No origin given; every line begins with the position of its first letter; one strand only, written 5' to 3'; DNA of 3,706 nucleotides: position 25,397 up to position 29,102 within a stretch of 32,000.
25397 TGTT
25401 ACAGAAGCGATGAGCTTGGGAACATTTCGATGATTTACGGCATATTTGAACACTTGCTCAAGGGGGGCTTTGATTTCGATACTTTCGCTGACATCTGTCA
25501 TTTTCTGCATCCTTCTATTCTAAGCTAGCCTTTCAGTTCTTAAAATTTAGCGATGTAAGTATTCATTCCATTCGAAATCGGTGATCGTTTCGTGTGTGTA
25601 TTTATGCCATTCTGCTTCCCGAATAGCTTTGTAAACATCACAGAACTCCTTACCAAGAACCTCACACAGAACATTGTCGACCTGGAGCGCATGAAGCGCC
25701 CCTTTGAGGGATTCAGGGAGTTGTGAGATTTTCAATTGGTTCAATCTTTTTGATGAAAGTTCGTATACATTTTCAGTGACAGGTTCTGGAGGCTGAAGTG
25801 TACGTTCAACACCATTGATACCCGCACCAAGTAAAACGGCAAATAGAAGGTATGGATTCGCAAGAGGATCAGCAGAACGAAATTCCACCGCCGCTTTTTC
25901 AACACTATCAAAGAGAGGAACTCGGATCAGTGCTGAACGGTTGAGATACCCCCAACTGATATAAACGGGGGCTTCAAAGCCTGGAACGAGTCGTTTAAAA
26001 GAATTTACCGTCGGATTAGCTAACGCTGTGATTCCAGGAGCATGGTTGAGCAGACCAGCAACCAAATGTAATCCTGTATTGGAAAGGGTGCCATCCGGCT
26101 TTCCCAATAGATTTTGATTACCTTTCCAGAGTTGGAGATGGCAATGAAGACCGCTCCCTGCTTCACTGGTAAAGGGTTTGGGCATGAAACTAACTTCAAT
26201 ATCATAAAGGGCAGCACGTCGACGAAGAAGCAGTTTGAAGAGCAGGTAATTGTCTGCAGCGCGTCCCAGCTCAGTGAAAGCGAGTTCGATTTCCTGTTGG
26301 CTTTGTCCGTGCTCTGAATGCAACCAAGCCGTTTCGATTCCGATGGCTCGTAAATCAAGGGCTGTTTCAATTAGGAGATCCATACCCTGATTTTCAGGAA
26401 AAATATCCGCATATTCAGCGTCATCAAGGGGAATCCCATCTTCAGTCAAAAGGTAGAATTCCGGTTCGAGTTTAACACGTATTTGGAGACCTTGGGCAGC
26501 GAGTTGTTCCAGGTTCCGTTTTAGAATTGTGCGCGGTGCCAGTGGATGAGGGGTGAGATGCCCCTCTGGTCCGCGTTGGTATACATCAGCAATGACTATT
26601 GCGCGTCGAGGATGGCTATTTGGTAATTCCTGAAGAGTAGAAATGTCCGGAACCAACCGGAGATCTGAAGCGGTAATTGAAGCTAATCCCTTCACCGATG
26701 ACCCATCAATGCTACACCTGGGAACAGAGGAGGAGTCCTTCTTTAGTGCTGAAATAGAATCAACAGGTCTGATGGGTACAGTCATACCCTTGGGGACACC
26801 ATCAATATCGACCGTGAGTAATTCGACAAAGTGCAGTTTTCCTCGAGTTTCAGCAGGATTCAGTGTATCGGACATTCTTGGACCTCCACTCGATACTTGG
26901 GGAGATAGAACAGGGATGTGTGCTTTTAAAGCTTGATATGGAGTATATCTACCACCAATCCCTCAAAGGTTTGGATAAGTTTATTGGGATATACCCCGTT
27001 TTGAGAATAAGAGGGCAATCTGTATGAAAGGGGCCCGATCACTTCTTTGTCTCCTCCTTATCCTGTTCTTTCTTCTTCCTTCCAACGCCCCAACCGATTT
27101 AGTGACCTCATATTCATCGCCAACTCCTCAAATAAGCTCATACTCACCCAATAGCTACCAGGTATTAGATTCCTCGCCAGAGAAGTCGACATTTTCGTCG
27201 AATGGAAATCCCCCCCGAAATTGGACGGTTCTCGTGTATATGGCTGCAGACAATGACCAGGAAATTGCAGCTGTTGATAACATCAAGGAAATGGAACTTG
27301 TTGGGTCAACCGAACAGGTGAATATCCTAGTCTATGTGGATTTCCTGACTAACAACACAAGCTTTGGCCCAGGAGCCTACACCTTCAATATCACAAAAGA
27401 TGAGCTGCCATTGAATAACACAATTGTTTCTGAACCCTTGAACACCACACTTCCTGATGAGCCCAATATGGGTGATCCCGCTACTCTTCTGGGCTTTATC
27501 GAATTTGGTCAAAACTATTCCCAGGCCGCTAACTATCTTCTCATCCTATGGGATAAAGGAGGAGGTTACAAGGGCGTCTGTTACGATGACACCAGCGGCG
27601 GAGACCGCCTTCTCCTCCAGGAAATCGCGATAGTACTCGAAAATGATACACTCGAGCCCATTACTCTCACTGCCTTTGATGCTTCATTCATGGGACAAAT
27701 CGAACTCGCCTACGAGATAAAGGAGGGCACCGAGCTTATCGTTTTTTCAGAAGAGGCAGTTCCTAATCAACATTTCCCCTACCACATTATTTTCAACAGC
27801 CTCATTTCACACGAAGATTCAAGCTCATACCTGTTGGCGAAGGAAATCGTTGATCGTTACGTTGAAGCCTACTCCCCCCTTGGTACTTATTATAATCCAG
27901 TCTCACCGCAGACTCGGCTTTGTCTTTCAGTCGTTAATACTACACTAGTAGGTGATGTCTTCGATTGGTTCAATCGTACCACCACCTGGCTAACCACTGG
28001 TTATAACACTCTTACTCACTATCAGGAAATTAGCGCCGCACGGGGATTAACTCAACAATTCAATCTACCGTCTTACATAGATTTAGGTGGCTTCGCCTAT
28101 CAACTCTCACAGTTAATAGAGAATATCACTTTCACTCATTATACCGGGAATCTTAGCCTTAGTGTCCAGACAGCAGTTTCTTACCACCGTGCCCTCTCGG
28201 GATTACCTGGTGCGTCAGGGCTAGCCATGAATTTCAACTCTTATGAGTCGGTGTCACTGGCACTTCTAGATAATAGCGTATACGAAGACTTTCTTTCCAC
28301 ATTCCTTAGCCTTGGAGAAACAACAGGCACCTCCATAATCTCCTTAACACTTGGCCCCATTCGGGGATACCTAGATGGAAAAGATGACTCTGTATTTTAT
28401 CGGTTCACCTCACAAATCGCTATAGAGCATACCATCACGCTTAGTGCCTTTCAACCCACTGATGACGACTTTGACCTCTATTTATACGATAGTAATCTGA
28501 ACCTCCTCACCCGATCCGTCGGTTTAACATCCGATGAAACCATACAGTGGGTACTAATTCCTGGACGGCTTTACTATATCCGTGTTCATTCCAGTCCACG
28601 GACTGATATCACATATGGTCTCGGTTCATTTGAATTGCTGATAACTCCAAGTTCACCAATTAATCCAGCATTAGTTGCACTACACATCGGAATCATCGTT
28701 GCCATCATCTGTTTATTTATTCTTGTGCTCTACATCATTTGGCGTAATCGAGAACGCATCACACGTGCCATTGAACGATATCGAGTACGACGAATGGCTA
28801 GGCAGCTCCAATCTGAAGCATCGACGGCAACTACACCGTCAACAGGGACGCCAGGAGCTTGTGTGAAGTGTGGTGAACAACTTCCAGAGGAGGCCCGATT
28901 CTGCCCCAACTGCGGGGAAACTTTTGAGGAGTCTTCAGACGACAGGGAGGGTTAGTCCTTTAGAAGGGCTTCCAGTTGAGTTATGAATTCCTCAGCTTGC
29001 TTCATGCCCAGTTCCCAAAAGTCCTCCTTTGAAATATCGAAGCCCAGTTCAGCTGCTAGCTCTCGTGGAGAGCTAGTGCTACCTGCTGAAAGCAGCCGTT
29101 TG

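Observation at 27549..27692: Clostripain-fold protein with His-to-Lys and Cys-to-Ser at both catalytic positions: Ser-Lys protease or pseudoprotease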

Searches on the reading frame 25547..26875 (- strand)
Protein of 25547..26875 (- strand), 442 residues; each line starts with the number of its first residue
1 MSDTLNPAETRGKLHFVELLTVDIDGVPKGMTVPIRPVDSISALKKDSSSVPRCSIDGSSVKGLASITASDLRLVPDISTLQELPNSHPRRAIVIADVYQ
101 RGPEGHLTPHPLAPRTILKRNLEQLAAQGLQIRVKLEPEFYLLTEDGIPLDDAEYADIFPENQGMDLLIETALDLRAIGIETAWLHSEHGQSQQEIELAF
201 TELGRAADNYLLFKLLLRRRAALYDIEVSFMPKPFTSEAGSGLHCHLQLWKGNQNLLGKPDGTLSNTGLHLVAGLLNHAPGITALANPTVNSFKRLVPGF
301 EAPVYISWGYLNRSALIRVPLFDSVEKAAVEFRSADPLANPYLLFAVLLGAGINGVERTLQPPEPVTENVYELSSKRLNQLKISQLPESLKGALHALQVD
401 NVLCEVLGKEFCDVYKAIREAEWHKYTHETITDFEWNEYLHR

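Call 12: search_protein_families(library=pfam, proteins=[window:25547-26875:-], max_evalue=0.001)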
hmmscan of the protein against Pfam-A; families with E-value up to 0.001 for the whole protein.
window:25547-26875:- (442 aa): 2 families
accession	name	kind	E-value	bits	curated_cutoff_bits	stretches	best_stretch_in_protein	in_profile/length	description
PF00120.29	Gln-synt_C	-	2e-99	333.4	24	1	113-439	3-344/344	Glutamine synthetase, catalytic domain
PF03951.24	Gln-synt_N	-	5.3e-13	48.8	33.4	1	15-100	3-81/82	Glutamine synthetase, beta-Grasp domain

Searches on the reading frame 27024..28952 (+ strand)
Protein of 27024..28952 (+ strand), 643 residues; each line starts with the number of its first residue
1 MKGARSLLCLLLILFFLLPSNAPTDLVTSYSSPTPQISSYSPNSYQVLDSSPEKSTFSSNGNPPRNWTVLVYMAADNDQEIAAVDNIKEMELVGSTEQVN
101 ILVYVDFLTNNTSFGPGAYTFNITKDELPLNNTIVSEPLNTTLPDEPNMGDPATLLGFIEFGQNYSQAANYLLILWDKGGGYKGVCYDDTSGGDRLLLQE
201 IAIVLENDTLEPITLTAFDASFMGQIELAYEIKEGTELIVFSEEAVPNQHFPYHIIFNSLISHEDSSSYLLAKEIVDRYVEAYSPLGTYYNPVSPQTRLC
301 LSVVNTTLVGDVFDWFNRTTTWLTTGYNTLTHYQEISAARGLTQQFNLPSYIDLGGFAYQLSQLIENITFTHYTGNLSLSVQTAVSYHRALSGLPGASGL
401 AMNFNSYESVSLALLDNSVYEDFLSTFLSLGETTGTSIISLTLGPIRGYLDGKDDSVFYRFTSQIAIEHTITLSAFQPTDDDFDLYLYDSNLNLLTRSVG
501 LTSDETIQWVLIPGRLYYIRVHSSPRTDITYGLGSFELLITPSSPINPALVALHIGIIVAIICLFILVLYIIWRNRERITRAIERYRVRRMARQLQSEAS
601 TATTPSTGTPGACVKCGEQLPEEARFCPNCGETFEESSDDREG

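Call 3: search_protein_families(library=pfam, proteins=[window:27024-28952:+], max_evalue=1)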
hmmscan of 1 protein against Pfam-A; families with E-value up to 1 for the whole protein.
window:27024-28952:+ (643 aa): 16 families
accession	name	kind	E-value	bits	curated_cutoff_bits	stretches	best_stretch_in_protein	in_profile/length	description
PF03415.19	Peptidase_C11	-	2.6e-38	132.9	25.8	1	71-387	1-305/359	Clostripain family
PF13240.11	Zn_Ribbon_1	-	3.9e-07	30.1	25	1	613-631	2-20/23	zinc-ribbon domain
PF12773.13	DZR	-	3.2e-05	24.4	27.3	1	610-631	24-45/45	Double zinc ribbon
PF13248.11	Zn_ribbon_3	-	0.00014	21.7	27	1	613-632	5-24/26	zinc-ribbon domain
PF04151.21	PPC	-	0.0058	17.9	25.9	1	480-523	24-70/70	Bacterial pre-peptidase C-terminal domain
PF17032.10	Zn_ribbon_15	-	0.0089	17.3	28.9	1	611-631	53-73/73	zinc-ribbon family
PF18912.6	DZR_2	-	0.032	14.5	27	1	611-636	22-48/56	Double zinc ribbon domain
PF10571.15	UPF0547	-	0.034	14.7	29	1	613-632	3-22/26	Uncharacterised protein family UPF0547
PF05425.18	CopD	-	0.14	13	32.1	1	548-595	34-88/105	Copper resistance protein D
PF03707.21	MHYT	-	0.19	12.1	21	0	368-394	4-30/59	Bacterial signalling protein N terminal repeat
PF24460.1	DUF7575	-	0.25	11.2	28.5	1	612-635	5-28/28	Domain of unknown function (DUF7575)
PF05191.20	ADK_lid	-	0.26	11.6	26.6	0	625-635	2-12/36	Adenylate kinase, active site lid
PF07219.19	HemY_N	-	0.27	11.8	31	1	552-595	13-59/107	HemY protein N-terminus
PF13913.12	zf-C2HC_2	-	0.37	11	27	1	626-638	4-16/25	zinc-finger of a C2HC-type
PF24844.1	PolC_DP2_central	-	0.56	9.5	24.3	0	101-130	124-153/372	DNA polymerase II large subunit DP2, central domain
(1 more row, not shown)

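Call 4: search_protein_families(library=ncbifam, proteins=[window:27024-28952:+], max_evalue=1)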
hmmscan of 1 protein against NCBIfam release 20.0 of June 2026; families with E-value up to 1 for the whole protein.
window:27024-28952:+ (643 aa): 3 families
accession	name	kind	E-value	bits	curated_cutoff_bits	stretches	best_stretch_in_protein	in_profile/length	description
TIGR02806.2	clostrip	equivalog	2.6e-12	46.4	550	1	68-263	3-224/472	clostripain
NF033149.0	CHL_hydrolase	equivalog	0.067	12.1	500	1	345-406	190-253/310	chloramphenicol hydrolase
NF008493.0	PRK11404.1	equivalog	0.091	11.3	806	1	529-578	425-472/483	PTS fructose-like transporter subunit IIBC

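Call 5: search_solved_structures(query=window:27024-28952:+, max_evalue=1, show_alignments=3)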
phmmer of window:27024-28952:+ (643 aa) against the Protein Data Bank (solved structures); distinct sequences matched with E-value up to 1: 6.
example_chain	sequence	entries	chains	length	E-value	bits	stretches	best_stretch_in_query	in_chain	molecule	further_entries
9cip_A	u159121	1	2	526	8e-11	44.2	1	52-258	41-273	Clostripain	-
6n9j_A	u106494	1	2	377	7.6e-05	24.5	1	67-293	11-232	Clostripain-related protein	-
6mzo_A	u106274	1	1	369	0.0037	18.9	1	68-266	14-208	Inactive Zymogen C11 Protease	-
5dyn_B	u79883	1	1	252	0.071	14.7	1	215-283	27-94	Putative peptidase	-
2n28_A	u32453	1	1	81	0.4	12.2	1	544-598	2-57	Protein Vpu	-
6jci_A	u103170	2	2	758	0.47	12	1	435-561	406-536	Prolyl endopeptidase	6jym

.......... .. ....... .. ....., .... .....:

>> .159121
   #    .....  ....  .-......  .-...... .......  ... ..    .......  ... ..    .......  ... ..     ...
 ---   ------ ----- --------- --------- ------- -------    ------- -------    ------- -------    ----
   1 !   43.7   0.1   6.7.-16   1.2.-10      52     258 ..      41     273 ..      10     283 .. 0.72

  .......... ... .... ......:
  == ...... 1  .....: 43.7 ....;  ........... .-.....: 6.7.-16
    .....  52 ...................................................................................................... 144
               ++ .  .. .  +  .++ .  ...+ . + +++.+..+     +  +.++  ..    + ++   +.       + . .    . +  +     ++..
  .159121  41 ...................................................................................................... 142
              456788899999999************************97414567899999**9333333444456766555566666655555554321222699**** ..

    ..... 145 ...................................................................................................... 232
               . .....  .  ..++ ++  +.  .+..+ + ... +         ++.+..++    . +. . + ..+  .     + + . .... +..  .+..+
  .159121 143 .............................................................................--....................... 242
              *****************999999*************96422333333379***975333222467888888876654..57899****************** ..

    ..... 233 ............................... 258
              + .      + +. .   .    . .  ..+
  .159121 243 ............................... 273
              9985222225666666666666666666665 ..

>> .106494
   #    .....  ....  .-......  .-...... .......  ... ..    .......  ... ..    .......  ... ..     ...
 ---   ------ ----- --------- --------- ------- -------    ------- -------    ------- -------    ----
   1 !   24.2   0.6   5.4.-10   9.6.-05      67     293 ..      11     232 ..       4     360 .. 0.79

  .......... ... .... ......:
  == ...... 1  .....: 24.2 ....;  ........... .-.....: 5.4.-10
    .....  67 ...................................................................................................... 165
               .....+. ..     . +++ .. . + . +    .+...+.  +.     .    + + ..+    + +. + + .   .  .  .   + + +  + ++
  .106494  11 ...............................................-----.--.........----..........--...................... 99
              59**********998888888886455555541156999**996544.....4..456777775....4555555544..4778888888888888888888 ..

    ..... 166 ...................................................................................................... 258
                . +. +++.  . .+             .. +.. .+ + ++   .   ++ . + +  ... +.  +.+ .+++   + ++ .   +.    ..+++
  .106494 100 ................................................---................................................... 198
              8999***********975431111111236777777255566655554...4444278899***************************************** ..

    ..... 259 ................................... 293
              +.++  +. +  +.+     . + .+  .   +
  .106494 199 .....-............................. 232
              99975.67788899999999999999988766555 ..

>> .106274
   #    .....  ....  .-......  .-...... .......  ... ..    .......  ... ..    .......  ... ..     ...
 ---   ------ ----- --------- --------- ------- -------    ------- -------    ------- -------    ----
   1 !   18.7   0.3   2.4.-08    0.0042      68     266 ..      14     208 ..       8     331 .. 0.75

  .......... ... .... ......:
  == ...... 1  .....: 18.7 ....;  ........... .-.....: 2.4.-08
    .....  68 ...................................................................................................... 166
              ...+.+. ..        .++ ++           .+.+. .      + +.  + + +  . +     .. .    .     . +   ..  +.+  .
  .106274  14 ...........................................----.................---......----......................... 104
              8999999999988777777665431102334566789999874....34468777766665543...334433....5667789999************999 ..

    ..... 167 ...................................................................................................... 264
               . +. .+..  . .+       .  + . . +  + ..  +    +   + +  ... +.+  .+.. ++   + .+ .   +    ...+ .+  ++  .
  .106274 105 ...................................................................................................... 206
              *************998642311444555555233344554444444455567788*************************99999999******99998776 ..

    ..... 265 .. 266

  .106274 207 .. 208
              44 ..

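Call 6: find_homologous_proteins(query=window:27024-28952:+, region=60-400, max_evalue=0.00001)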
Query window:27024-28952:+, residues 60-400 (341 aa): 64 proteins with E <= 0.00001 among 3478 candidates. Only proteins of 353 to 1126 residues were searched: fused or split forms outside these lengths cannot appear, so this answer is no evidence that the protein stands alone or is whole; find_related_loci, which searches DNA, has no such limit.
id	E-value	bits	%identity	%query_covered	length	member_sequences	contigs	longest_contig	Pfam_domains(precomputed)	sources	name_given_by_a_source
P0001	1.2e-215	733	100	96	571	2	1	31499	PF13240.12,PF03415.20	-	-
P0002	1.3e-205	700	91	100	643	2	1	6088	PF13240.12,PF03415.20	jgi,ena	-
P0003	7.2e-173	593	78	96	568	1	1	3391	PF03415.20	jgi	jgi:hypothetical protein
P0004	1.2e-152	526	69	100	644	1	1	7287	PF13240.12,PF03415.20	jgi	jgi:hypothetical protein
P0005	1.4e-147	509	68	100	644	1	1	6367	PF13240.12,PF03415.20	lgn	-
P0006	1.9e-147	509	69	100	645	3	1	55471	PF13240.12,PF03415.20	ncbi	-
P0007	3.4e-147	508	68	100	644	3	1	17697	PF13240.12,PF03415.20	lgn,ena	-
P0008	2.5e-146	505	67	100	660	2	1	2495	PF03415.20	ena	-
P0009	3.6e-145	502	68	100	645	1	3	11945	PF13240.12,PF03415.20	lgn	-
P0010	2.5e-144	499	68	100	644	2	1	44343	PF13240.12,PF03415.20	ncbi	-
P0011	2.0e-143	496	66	100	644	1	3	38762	PF13240.12,PF03415.20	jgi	jgi:ribosomal protein L40E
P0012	3.9e-142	492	67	100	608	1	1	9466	PF13240.12,PF03415.20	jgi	jgi:hypothetical protein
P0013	5.3e-141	488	67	100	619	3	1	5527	PF13240.12,PF12773.14,PF03415.20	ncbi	ncbi:MAG: clostripain-related cysteine peptidase [Promethearchaeota archaeon]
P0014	3.5e-138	479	67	96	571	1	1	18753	PF13240.12,PF03415.20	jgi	jgi:hypothetical protein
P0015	1.3e-126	441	62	99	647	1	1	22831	PF13240.12,PF03415.20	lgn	-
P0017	3.1e-115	403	58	100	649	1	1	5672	PF13240.12,PF03415.20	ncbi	-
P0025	1.1e-97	346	51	99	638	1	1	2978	PF03415.20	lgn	-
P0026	5.6e-82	294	46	99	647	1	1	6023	PF13240.12,PF04151.22,PF03415.20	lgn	-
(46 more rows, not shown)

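Call 14: search_protein_representatives(protein=window:27024-28952:+)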
Query: 643 residues. Proteins with E-value up to 0.001 (for the whole library): 10185; up to 1e-10: 4320; up to 1e-30: 148. The best 150 are listed.
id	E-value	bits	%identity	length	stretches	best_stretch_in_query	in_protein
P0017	1.4e-189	648.0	52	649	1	1-638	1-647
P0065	2.3e-134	465.6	43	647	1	61-632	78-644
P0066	3.2e-99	349.5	38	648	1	63-632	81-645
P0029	7.1e-99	348.3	38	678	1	64-633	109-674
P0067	4.8e-94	332.4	40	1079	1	66-633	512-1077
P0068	7.9e-94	331.7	50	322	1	323-640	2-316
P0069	3.8e-90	319.5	37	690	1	65-585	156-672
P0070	2.0e-89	317.1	64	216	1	429-640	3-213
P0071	1.9e-87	310.6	37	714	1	64-633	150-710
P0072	9.4e-86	305.0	37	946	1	63-632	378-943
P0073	2.8e-83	296.8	36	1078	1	65-632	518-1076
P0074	3.2e-80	286.7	37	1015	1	65-636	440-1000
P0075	4.2e-80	286.3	38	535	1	56-573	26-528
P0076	2.6e-76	273.8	36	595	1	40-575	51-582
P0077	1.8e-68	247.9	36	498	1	70-578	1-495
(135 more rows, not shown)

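Call 36: find_encoding_contigs(protein=P0026, flank=3000, max_places=3)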
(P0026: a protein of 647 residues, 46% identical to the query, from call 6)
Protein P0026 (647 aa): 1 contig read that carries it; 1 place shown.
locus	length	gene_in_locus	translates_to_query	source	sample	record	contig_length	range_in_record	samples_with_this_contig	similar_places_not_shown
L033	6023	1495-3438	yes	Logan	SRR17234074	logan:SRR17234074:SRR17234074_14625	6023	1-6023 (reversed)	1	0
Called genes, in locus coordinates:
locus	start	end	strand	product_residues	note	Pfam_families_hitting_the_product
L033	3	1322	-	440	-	?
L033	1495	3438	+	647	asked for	PF03415:Peptidase_C11, PF04151:PPC (weak), PF13240:Zn_Ribbon_1 (weak)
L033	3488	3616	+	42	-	-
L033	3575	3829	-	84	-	-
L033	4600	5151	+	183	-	PF00352:TBP, PF11858:DUF3378 (faint), PF00352:TBP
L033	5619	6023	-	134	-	?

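Call 37: find_encoding_contigs(protein=P0065, flank=3000, max_places=3)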
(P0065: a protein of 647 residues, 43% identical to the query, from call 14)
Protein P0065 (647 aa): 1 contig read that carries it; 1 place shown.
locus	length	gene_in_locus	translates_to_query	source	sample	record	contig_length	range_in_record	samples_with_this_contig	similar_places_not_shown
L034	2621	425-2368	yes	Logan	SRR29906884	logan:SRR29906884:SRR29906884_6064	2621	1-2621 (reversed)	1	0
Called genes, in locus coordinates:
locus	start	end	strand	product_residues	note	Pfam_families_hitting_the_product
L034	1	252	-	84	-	?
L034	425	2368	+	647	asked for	PF03415:Peptidase_C11, PF13240:Zn_Ribbon_1 (weak), PF13248:Zn_ribbon_3 (weak)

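Call 65: find_encoding_contigs(protein=P0025, flank=1500, max_places=1)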
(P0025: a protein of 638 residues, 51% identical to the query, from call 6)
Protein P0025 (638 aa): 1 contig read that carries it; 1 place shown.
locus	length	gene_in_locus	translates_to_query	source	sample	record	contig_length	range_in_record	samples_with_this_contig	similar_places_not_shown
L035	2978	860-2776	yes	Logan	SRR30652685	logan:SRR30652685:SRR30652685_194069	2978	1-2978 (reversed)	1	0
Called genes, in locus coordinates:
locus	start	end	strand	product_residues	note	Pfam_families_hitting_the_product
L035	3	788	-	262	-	?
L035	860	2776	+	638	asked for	PF03415:Peptidase_C11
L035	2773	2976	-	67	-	?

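Call 66: find_encoding_contigs(protein=P0017, flank=1500, max_places=1)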
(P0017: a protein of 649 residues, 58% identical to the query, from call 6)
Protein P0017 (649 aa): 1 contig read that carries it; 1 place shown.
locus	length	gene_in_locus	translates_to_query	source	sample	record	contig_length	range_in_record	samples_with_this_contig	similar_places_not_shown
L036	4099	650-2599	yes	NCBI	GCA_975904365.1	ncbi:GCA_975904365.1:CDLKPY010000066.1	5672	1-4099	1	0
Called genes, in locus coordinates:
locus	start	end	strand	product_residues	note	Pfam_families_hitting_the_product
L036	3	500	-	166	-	?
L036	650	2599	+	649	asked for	PF03415:Peptidase_C11, PF13240:Zn_Ribbon_1 (weak)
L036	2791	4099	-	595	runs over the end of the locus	PF08439:Peptidase_M3_N, PF01432:Peptidase_M3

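Call 67: find_encoding_contigs(protein=P0015, flank=1500, max_places=1)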
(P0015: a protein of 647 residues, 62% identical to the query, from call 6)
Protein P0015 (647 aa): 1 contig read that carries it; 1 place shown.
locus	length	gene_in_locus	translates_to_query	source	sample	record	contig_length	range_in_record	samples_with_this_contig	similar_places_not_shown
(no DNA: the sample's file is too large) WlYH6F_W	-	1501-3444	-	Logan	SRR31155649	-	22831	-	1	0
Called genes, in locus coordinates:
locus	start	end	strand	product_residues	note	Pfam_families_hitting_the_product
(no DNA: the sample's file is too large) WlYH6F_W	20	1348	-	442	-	PF03951:Gln-synt_N, PF00120:Gln-synt_C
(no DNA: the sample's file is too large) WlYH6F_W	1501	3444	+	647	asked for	PF03415:Peptidase_C11, PF13240:Zn_Ribbon_1 (weak)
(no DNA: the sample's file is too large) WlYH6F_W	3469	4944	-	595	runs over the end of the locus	PF08439:Peptidase_M3_N, PF01432:Peptidase_M3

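Call 68: find_encoding_contigs(protein=P0012, flank=1500, max_places=1)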
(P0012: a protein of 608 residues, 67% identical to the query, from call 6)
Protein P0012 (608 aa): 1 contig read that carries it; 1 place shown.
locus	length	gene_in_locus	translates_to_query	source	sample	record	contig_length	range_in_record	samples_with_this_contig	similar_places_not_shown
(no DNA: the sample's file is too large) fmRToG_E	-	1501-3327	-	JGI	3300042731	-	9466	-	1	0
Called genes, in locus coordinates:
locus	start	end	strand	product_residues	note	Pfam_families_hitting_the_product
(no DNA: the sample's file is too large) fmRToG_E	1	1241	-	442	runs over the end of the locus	PF03951:Gln-synt_N, PF00120:Gln-synt_C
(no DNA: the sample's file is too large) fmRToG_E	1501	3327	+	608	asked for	PF03415:Peptidase_C11, PF13240:Zn_Ribbon_1 (weak)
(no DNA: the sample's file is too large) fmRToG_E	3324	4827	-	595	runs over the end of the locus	PF08439:Peptidase_M3_N, PF01432:Peptidase_M3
